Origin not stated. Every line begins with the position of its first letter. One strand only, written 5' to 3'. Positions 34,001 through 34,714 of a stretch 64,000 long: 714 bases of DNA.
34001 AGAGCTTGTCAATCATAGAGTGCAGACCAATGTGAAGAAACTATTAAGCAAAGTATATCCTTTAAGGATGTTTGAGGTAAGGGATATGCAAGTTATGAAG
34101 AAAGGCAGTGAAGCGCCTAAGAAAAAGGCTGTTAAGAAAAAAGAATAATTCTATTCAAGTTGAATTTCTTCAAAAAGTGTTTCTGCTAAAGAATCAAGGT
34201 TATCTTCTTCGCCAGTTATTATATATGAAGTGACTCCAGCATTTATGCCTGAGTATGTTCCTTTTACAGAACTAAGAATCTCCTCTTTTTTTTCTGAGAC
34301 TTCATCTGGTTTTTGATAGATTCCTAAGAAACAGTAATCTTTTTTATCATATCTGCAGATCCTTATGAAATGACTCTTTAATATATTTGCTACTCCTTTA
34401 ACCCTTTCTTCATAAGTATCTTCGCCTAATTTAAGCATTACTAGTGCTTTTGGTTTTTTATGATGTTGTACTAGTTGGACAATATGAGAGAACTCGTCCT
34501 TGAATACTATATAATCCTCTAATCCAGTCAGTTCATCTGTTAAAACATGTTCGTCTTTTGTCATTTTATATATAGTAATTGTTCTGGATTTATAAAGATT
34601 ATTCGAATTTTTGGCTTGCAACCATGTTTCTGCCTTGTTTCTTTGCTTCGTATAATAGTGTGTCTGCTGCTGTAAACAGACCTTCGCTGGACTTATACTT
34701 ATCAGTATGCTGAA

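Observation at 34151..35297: Intact GGDEF diguanylate cyclase plus an adjacent degenerate GGDEF-like gene, both behind archaeal-type promoters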

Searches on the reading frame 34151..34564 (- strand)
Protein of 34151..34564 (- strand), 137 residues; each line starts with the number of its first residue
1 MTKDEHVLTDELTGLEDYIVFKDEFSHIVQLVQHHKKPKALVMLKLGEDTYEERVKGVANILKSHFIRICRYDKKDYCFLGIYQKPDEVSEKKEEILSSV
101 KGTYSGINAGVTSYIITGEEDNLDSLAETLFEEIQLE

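Call 4: search_protein_families(library=pfam, proteins=[window:34151-34564:-], max_evalue=1)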
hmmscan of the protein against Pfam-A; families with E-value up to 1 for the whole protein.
window:34151-34564:- (137 aa): 3 families
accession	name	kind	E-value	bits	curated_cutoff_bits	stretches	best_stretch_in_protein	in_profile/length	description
PF00990.26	GGDEF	-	0.06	13.5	23.8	1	8-46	2-40/161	Diguanylate cyclase, GGDEF domain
PF01755.23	Glyco_transf_25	-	0.083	13.2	24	1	15-117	92-177/199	Glycosyltransferase family 25 (LPS biosynthesis protein)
PF18865.6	AbiJ_NTD5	-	0.13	12.6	26.7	1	70-130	18-81/93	AbiJ N-terminal domain 5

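Call 5: search_protein_families(library=ncbifam, proteins=[window:34151-34564:-], max_evalue=1)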
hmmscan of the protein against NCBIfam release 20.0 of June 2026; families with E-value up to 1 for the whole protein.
window:34151-34564:- (137 aa): 0 families

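Call 10: find_homologous_proteins(query=window:34151-34564:-, max_evalue=0.01)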
Query window:34151-34564:- (137 aa): 1 proteins with E <= 0.01 among 18 candidates.
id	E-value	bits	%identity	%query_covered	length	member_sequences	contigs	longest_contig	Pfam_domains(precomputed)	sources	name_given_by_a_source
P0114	1.3e-83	295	100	100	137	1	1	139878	-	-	-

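Call 24: find_related_loci(query=A1, collection=metagenome_contigs, flank=6000)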
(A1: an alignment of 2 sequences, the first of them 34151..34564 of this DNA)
Query A1 (137 aa) in metagenome_contigs; peptide patterns used: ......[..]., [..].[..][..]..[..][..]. (x = any residue, [..] = any of these).
360 stretches matched a pattern, but none encodes a relative of the query by tblastn (E <= 1e-3).

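Call 32: search_protein_representatives(protein=window:34151-34564:-)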
Query: 137 residues. Proteins with E-value up to 0.001 (for the whole library): 10; up to 1e-10: 3; up to 1e-30: 1. The best 10 are listed.
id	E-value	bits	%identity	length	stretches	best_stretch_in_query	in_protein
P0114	4.2e-84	295.1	100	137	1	1-137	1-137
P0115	7.5e-17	77.6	35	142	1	1-130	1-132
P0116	1.3e-11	60.7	31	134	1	9-129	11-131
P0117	7.4e-09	51.8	36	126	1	11-127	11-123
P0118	5.4e-08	49.0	32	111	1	36-126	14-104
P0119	8.2e-07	45.2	32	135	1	10-132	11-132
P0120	4.2e-06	42.9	38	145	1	9-100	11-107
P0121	8.0e-06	42.0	35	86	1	47-128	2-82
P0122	9.6e-06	41.7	40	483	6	96-123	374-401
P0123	1.5e-05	41.1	37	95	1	9-83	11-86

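Call 37: find_encoding_contigs(protein=P0115, flank=8000, max_places=4)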
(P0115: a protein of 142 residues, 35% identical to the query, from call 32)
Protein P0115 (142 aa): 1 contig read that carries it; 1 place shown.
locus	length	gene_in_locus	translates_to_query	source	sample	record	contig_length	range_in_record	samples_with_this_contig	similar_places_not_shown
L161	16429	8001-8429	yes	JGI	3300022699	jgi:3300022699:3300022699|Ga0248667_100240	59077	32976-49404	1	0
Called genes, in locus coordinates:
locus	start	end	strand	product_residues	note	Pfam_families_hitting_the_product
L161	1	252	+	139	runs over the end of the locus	PF00293:NUDIX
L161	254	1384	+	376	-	PF00226:DnaJ, PF01556:DnaJ_C, PF15777:Anti-TRAP (faint), PF27659:CHP02642 (weak), PF00684:DnaJ_CXXCXGXG, PF27659:CHP02642 (weak)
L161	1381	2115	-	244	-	-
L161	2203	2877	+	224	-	PF01902:Diphthami_syn_2_N, PF28410:Diphthami_syn_2_C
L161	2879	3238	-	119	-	-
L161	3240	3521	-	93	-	-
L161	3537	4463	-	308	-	PF08271:Zn_Ribbon_TF, PF00382:TFIIB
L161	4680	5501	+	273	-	PF00733:Asn_synthase, PF24167:DUF7411 (weak), PF00733:Asn_synthase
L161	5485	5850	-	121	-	PF01467:CTP_transf_like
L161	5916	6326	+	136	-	PF13176:TPR_7 (faint), PF13181:TPR_8 (faint), PF13424:TPR_12 (faint), PF13428:TPR_14 (faint), PF23914:TPR_CcmH_CycH (faint), PF13374:TPR_10 (faint), PF00515:TPR_1, PF07719:TPR_2 (weak), +1 more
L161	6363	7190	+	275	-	PF00571:CBS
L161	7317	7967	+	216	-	PF00990:GGDEF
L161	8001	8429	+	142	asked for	-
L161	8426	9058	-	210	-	PF01015:Ribosomal_S3Ae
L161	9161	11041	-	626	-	PF02518:HATPase_c, PF00204:DNA_gyraseB, PF01751:Toprim, PF00986:DNA_gyraseB_C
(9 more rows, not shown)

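Call 38: find_encoding_contigs(protein=P0116, flank=8000, max_places=4)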
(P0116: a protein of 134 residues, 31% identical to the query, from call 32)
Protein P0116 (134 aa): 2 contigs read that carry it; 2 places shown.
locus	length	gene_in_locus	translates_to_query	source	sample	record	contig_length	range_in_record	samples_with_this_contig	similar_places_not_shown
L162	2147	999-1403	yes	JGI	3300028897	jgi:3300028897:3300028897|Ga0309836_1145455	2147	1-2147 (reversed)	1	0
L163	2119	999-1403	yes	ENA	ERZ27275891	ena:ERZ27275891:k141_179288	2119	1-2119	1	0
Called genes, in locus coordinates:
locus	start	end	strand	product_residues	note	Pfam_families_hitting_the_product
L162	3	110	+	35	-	?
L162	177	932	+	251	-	PF00990:GGDEF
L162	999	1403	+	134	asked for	-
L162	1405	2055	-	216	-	PF01015:Ribosomal_S3Ae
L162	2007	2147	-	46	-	?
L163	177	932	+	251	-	PF00990:GGDEF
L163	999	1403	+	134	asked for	-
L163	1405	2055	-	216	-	PF01015:Ribosomal_S3Ae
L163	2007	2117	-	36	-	?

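Call 39: find_encoding_contigs(protein=P0117, flank=8000, max_places=3)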
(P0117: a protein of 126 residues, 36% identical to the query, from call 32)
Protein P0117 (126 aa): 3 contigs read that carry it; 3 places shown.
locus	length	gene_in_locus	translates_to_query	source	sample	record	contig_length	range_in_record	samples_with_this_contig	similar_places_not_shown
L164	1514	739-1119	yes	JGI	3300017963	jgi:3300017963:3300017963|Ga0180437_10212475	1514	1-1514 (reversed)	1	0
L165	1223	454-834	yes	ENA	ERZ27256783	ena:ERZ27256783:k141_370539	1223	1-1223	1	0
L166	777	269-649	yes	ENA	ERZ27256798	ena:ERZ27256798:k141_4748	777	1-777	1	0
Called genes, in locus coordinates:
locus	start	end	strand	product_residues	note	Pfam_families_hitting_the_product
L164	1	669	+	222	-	?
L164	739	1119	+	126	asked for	-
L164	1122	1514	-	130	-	?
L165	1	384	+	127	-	?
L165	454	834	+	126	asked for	-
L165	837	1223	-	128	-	?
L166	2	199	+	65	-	?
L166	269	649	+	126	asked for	-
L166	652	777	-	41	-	?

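Call 40: find_encoding_contigs(protein=P0119, flank=8000, max_places=3)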
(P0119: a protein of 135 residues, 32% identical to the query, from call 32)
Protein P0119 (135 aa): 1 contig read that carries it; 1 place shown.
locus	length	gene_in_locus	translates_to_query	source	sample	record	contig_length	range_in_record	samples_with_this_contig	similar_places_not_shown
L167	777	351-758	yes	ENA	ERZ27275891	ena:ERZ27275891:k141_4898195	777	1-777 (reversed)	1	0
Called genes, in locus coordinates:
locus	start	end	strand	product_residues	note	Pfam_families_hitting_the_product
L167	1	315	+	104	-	?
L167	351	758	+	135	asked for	-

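Call 41: find_encoding_contigs(protein=P0118, flank=8000, max_places=3)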
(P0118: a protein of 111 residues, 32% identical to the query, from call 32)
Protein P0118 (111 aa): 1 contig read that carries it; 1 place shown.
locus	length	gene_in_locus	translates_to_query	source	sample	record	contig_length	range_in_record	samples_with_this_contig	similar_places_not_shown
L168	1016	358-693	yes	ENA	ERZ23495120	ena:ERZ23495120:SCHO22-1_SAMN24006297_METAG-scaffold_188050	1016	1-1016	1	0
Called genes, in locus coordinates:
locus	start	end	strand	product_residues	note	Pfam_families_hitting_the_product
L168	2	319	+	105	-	?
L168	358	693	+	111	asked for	-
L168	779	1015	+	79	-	?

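Call 46: search_solved_structures(query=A3, max_evalue=10, show_alignments=2)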
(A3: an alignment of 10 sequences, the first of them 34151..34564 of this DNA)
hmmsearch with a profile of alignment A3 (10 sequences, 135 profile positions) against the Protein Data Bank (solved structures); distinct sequences matched with E-value up to 10: 6.
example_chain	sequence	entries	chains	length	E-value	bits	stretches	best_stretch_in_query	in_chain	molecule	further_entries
9cb5_A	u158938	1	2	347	0.099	15.7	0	34-80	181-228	Nucleolin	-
4urs_A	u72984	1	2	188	0.72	12.9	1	5-97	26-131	DIGUANYLATE CYCLASE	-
9nzh_A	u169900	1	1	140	1.3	12.1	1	74-132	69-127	Amylin-NHO-18 Binder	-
6frk_v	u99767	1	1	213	1.4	11.9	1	29-111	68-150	SRP receptor beta subunit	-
6tts_A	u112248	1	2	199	1.7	11.7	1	9-47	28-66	GGDEF diguanylate cyclase DgcB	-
5m3c_A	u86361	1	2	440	1.7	11.7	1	8-76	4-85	Diguanylate cyclase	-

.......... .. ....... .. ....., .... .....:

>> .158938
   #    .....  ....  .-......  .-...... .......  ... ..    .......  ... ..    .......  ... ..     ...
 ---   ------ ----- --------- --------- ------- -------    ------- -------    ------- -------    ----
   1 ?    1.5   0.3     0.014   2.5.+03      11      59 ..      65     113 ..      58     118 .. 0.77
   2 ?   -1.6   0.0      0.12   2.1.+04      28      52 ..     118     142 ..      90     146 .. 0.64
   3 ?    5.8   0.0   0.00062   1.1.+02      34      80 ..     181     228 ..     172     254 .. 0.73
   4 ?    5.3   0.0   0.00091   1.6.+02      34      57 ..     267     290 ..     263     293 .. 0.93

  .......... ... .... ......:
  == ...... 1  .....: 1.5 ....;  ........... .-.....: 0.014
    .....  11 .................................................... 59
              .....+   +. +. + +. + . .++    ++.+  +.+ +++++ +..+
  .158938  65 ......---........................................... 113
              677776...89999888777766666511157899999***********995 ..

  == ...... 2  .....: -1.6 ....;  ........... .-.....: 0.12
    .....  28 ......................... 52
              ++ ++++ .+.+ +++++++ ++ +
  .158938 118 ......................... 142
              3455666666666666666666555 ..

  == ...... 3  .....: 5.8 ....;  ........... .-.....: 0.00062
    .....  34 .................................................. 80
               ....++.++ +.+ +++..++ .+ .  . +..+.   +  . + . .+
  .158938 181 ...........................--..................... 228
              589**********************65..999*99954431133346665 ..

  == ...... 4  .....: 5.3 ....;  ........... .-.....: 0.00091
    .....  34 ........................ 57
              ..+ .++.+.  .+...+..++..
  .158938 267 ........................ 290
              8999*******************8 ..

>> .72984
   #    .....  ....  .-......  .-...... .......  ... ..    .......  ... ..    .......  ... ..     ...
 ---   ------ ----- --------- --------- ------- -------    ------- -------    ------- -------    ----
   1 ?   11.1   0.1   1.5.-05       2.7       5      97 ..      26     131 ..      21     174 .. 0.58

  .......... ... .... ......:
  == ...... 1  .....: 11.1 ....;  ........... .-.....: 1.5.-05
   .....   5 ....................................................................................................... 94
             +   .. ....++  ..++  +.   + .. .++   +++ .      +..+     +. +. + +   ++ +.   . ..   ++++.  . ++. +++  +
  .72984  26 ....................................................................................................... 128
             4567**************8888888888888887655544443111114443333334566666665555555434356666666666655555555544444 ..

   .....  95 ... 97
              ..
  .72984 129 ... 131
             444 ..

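Call 47: search_protein_families(library=pfam, alignment_id=A3, max_evalue=1)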
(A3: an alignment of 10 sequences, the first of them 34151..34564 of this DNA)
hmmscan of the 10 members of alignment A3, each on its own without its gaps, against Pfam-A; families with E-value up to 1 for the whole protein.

A. member 1, window:34151-34564:- (137 aa): 3 families
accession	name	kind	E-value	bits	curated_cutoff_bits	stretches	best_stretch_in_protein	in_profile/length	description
PF00990.26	GGDEF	-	0.06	13.5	23.8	1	8-46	2-40/161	Diguanylate cyclase, GGDEF domain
PF01755.23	Glyco_transf_25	-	0.083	13.2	24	1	15-117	92-177/199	Glycosyltransferase family 25 (LPS biosynthesis protein)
PF18865.6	AbiJ_NTD5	-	0.13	12.6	26.7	1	70-130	18-81/93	AbiJ N-terminal domain 5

B. families by the number of members that match (of 10 scanned): 13 families
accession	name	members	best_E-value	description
PF00990.26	GGDEF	2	0.013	Diguanylate cyclase, GGDEF domain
PF17289.8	Terminase_6C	1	0.034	Terminase RNaseH-like domain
PF07924.16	NuiA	1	0.064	Nuclease A inhibitor-like protein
PF01755.23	Glyco_transf_25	1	0.083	Glycosyltransferase family 25 (LPS biosynthesis protein)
PF13679.12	Methyltransf_32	1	0.11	Methyltransferase domain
PF14226.12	DIOX_N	1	0.11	non-haem dioxygenase in morphine synthesis N-terminal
PF18865.6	AbiJ_NTD5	1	0.13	AbiJ N-terminal domain 5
PF03668.21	RapZ-like_N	1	0.13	RapZ-like N-terminal domain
PF17806.6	SO_alpha_A3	1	0.16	Sarcosine oxidase A3 domain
PF00503.26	G-alpha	1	0.18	G-protein alpha subunit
PF07383.17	DUF1496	1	0.18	Protein of unknown function (DUF1496)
PF20719.2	Med16_C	1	0.18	Mediator complex subunit 16, C-terminal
PF05866.16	RusA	1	0.73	Endodeoxyribonuclease RusA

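Call 53: predict_structure(alignment_id=A5)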
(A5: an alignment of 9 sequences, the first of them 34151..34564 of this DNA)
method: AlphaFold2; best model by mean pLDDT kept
length: 137 residues; sequences in the alignment: 9
mean_pLDDT: 90.8   pTM: 0.84
mean pLDDT of the five models: 90.8, 90.4, 90.1, 88.3, 86.3
residues with pLDDT >= 90: 113; 70-90: 17; 50-70: 2; < 50: 5
segments of 3 or more residues with pLDDT < 50: 1-5
pLDDT, mean of each block of 10 residues (from residue 1): 58 91 94 93 95 94 94 91 96 95 93 94 93 88
secondary structure, 60 per line:
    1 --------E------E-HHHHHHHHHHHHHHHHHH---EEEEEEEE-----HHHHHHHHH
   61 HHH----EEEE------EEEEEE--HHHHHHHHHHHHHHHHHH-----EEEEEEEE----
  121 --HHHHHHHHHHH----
elements in order: H18-35 E39-46 H52-63 E68-71 E78-83 H86-103 E109-116 H123-133

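Call 57: fold_search(model_id=the predicted structure, library=pdb)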
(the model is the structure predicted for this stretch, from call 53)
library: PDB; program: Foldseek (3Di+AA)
matches with E <= 10: 1320; with E <= 0.001: 30
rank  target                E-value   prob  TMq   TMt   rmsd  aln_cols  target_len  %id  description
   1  3qyy_A                7.2e-06  1.00  0.72  0.65   3.2       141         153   17  A Novel Interaction Mode between a Microbial GGDEF Domain and the Bis-(3, 5 )-cyclic di-GMP (released 2011-11-30)
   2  5m3c_B                1.3e-05  1.00  0.67  0.24   4.3       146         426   16  Structure of the hybrid domain (GGDEF-EAL) of PA0575 from Pseudomonas aeruginosa PAO1 at 2.8 Ang. with GTP and Ca2+ bo (released 2017-12-20)
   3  9g86_A                1.4e-05  1.00  0.67  0.23   3.7       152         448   17  Structure of Response regulator PleD in complex with c-diGMP and pppGpp (released 2025-08-06)
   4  6et7_A                1.6e-05  1.00  0.65  0.16   3.5       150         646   16  Activated heterodimer of the bacteriophytochrome regulated diguanylyl cyclase variant - S505V A526V - from Idiomarina  (released 2018-06-13)
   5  9g85_B                1.7e-05  1.00  0.67  0.24   3.7       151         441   20  Structure of Response regulator PleD in complex with c-diGMP and ppGpp (released 2025-08-06)
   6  3qyy_B                2.0e-05  1.00  0.71  0.63   3.2       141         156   17  A Novel Interaction Mode between a Microbial GGDEF Domain and the Bis-(3, 5 )-cyclic di-GMP (released 2011-11-30)
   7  9g86_B                3.6e-05  1.00  0.68  0.24   3.8       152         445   18  Structure of Response regulator PleD in complex with c-diGMP and pppGpp (released 2025-08-06)
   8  4rnf                  3.9e-05  1.00  0.69  0.25   3.5       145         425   14  PaMorA tandem diguanylate cyclase - mutant phosphodiesterase, apo form (released 2014-11-19)
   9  5m3c_A                4.7e-05  1.00  0.69  0.25   3.4       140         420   15  Structure of the hybrid domain (GGDEF-EAL) of PA0575 from Pseudomonas aeruginosa PAO1 at 2.8 Ang. with GTP and Ca2+ bo (released 2017-12-20)
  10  8c05                  5.4e-05  1.00  0.70  0.34   3.7       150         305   18  LOV-activated diguanylate cyclase, dark-state structure (released 2023-07-19)
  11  9g85_C                6.1e-05  1.00  0.75  0.25   3.4       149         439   19  Structure of Response regulator PleD in complex with c-diGMP and ppGpp (released 2025-08-06)
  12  9g85_D                9.0e-05  1.00  0.66  0.24   3.8       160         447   19  Structure of Response regulator PleD in complex with c-diGMP and ppGpp (released 2025-08-06)
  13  5llw_A                1.1e-04  1.00  0.72  0.17   3.3       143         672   14  Bacteriophytochrome activated diguanylyl cyclase from Idiomarina species A28L (released 2017-03-15)
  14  4urs_A                1.2e-04  1.00  0.70  0.61   4.2       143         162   20  Crystal Structure of GGDEF domain from T.maritima (released 2014-10-08)
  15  6et7_B                1.3e-04  1.00  0.70  0.17   3.2       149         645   14  Activated heterodimer of the bacteriophytochrome regulated diguanylyl cyclase variant - S505V A526V - from Idiomarina  (released 2018-06-13)
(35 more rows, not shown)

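Call 61: search_protein_families(library=padloc, proteins=[window:34151-34564:-], max_evalue=0.01)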
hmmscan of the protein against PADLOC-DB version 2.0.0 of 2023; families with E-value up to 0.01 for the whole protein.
window:34151-34564:- (137 aa): 0 families
